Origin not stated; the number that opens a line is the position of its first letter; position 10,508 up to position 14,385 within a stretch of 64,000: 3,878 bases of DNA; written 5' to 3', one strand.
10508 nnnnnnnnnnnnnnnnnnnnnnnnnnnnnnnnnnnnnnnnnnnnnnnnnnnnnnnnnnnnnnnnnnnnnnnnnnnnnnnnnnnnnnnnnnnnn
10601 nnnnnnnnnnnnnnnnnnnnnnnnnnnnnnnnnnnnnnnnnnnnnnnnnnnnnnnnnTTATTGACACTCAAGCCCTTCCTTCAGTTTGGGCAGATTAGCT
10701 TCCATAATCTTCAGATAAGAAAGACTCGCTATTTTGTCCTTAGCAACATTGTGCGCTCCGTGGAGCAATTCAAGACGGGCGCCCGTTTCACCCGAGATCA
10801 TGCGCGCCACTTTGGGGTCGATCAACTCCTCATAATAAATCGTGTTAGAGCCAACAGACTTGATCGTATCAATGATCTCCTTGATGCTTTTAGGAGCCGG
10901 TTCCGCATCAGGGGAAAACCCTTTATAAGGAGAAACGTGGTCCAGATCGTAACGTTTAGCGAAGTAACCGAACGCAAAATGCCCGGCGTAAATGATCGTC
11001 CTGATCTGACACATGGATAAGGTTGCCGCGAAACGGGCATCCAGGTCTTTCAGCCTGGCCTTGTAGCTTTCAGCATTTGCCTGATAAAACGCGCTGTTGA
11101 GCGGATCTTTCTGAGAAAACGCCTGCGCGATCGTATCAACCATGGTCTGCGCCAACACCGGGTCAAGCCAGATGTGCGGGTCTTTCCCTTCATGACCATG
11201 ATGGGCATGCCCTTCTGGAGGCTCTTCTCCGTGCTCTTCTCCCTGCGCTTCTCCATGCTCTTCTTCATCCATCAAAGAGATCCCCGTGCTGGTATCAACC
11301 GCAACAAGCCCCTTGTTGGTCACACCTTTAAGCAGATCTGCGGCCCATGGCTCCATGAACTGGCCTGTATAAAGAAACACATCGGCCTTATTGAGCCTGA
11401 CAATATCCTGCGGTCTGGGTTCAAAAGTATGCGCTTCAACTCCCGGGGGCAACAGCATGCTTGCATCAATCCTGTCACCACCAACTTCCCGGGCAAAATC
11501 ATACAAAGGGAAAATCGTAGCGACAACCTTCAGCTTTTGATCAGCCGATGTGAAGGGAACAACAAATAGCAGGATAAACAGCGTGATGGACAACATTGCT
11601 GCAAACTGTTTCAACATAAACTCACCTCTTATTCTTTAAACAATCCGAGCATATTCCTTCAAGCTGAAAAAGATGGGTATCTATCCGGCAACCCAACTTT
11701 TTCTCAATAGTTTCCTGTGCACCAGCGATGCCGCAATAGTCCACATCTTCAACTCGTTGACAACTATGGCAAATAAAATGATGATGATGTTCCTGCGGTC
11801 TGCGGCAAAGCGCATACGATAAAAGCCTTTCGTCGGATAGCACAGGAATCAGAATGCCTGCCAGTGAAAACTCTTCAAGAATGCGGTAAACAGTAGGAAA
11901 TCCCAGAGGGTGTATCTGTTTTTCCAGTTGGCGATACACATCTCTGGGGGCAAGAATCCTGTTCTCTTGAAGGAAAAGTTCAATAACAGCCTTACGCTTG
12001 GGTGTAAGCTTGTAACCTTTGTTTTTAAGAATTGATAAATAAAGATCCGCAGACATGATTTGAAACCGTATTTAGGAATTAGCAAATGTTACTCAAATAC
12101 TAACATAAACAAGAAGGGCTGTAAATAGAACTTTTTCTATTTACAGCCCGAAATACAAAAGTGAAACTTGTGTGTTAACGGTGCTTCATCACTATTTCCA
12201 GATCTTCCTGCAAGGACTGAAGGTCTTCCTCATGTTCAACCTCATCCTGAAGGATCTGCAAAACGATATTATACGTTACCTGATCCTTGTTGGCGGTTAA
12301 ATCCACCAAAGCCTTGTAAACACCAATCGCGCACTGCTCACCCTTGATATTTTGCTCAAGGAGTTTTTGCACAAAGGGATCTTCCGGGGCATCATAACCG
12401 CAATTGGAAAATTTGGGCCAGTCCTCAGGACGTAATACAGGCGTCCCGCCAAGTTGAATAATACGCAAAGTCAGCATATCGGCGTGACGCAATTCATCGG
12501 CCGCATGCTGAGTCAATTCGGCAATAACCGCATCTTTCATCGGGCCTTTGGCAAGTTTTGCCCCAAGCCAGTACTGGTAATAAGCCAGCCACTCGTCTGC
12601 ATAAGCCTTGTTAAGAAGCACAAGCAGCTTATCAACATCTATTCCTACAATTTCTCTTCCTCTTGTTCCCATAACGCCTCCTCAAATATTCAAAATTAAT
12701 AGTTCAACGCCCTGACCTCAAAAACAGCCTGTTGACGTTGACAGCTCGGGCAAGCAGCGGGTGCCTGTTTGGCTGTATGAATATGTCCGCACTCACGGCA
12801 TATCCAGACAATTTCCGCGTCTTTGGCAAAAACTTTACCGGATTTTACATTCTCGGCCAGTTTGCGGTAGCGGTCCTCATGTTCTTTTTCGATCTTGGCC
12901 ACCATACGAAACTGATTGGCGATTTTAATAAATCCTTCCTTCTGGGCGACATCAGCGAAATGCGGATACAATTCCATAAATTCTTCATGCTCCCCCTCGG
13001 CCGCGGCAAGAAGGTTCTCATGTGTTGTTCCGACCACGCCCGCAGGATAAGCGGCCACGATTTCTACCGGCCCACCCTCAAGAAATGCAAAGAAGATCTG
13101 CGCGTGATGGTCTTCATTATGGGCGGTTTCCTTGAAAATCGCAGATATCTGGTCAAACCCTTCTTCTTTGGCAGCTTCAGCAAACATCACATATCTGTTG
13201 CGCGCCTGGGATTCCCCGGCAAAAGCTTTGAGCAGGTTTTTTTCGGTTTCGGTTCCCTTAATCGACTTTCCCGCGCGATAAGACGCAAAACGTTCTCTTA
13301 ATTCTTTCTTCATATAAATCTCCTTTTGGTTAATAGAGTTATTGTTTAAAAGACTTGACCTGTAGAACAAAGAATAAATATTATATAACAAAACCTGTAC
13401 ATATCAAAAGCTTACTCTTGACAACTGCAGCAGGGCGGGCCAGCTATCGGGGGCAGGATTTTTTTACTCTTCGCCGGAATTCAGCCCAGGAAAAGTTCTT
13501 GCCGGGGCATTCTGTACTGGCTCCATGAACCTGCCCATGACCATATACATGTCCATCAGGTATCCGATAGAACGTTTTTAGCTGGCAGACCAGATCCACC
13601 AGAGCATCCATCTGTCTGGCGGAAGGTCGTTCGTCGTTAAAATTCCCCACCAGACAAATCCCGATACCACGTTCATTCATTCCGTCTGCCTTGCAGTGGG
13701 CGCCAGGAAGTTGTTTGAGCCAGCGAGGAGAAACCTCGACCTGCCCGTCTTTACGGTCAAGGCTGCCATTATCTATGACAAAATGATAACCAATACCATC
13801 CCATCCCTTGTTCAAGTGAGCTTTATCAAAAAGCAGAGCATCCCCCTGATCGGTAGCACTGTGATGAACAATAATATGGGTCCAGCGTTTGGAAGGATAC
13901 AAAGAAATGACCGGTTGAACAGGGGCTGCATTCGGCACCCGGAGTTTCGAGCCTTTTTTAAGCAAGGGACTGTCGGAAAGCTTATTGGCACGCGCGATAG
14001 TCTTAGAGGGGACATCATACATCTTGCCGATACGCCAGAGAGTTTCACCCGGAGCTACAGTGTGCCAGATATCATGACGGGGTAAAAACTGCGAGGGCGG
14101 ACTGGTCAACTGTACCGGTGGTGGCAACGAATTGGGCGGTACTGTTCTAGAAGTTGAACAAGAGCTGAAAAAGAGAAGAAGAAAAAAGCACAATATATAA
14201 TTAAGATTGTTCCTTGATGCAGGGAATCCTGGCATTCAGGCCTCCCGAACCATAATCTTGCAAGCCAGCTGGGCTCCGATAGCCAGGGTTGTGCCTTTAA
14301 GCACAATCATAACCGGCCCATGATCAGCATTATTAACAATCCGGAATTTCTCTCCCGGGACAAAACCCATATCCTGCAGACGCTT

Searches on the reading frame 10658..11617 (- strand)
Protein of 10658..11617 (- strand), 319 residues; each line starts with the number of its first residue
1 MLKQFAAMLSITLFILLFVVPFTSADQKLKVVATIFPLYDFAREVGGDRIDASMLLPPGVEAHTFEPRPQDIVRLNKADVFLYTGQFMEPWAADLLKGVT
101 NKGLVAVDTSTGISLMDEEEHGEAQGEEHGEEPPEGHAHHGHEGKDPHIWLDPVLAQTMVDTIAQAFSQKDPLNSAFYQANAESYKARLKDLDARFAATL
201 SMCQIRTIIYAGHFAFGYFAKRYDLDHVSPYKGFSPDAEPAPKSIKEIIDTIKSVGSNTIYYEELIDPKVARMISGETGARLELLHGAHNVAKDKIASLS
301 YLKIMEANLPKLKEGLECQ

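Call 39: search_protein_families(library=pfam, proteins=[window:10658-11617:-], max_evalue=0.0001)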
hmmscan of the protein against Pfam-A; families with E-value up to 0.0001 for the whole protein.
window:10658-11617:- (319 aa): 1 family
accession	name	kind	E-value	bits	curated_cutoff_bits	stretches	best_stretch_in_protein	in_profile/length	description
PF01297.22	ZnuA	-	2.5e-78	263.6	29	1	31-315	1-263/263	Zinc-uptake complex component A periplasmic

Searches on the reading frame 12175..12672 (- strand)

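Call 39: search_protein_families(library=pfam, proteins=[window:12175-12672:-], max_evalue=0.0001)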
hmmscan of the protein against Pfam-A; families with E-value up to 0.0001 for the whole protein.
window:12175-12672:- (165 aa): 2 families
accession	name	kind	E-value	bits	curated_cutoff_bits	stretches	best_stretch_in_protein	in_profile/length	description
PF00210.30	Ferritin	-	2.2e-25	89.7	24.5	1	19-159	3-140/142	Ferritin-like domain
PF13668.12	Ferritin_2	-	9.9e-05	22.9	24.7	0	19-148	5-129/138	Ferritin-like domain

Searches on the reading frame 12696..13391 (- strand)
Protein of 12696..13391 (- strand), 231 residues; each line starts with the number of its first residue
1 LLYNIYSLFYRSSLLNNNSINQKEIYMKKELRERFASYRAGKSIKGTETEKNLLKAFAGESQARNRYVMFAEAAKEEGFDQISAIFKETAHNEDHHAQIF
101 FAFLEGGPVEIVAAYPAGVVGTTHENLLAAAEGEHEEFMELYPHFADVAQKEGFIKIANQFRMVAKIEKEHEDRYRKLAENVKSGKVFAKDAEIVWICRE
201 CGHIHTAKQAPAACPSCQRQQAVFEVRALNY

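Call 40: search_protein_families(library=pfam, proteins=[window:12696-13391:-], max_evalue=0.0001)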
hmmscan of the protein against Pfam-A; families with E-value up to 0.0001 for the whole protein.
window:12696-13391:- (231 aa): 4 families
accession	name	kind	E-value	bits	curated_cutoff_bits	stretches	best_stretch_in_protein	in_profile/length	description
PF02915.23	Rubrerythrin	-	8.4e-29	101.1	22.8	1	51-178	1-136/137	Rubrerythrin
PF21349.2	RUBY_RBDX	-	7.7e-10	38.5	26.5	1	196-225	1-30/30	Rubrerythrin, rubredoxin-like domain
PF23458.2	DUF7130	-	1.7e-07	31.5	35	1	172-221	30-80/89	Domain of unknown function (DUF7130)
PF00210.30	Ferritin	-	1.9e-06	28.3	24.5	1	51-183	2-140/142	Ferritin-like domain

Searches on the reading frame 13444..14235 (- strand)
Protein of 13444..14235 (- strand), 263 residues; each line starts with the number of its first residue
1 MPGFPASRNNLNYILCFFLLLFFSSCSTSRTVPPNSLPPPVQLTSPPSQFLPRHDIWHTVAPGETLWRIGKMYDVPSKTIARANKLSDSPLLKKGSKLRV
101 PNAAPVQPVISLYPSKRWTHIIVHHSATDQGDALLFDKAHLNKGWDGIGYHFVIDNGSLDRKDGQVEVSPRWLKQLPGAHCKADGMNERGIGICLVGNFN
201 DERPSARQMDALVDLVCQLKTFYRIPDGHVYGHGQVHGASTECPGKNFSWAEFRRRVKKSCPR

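Call 40: search_protein_families(library=pfam, proteins=[window:13444-14235:-], max_evalue=0.0001)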
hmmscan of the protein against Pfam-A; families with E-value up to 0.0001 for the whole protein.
window:13444-14235:- (263 aa): 2 families
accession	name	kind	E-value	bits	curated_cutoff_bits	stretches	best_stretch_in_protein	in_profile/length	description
PF01510.30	Amidase_2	-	2.9e-20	73.4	26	1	116-246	3-131/131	N-acetylmuramoyl-L-alanine amidase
PF01476.26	LysM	-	1.5e-10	41.3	20.9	1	58-101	1-43/43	LysM domain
